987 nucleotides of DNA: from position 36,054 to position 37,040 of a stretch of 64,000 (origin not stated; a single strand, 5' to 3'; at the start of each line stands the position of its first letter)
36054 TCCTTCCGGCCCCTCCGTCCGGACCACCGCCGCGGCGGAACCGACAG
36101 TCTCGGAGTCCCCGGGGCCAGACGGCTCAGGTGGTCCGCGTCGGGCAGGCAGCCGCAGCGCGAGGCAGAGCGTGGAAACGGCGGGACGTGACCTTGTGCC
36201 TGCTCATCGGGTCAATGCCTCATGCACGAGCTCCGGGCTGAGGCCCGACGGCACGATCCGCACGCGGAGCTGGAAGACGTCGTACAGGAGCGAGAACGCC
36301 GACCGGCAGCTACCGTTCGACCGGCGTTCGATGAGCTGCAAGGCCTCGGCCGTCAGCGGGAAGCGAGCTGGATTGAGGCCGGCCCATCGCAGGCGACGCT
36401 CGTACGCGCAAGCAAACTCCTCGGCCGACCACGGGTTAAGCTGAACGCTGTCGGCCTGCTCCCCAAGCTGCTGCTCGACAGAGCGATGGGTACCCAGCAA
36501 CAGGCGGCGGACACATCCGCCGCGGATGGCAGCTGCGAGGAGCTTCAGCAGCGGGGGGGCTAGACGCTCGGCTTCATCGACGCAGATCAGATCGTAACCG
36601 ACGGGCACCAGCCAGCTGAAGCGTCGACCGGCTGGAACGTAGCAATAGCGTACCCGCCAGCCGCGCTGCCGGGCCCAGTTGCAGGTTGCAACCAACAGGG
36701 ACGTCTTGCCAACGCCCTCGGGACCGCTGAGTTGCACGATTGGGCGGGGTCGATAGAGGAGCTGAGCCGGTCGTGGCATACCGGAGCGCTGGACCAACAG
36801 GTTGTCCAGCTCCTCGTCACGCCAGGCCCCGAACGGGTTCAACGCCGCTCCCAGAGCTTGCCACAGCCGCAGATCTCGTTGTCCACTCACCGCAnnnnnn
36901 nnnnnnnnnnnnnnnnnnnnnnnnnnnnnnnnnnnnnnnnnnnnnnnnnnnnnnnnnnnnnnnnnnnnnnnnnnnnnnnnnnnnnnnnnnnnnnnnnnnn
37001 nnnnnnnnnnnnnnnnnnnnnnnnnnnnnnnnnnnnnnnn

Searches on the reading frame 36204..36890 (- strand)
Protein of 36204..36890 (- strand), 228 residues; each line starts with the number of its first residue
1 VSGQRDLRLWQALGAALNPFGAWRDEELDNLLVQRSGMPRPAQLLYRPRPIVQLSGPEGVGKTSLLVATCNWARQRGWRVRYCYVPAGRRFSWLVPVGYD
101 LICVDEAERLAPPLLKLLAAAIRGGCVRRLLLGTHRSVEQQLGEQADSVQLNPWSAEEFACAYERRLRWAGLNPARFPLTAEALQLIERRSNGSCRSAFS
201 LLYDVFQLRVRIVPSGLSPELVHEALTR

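Call 58: search_protein_families(library=pfam, proteins=[window:36204-36890:-], max_evalue=0.00001)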
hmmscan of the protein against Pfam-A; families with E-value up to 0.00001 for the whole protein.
window:36204-36890:- (228 aa): 1 family
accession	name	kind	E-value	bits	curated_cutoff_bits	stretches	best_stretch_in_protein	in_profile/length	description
PF25199.1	nSTAND_NTPase5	-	2e-06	28.2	34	1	48-136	40-133/145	Novel STAND NTPase 5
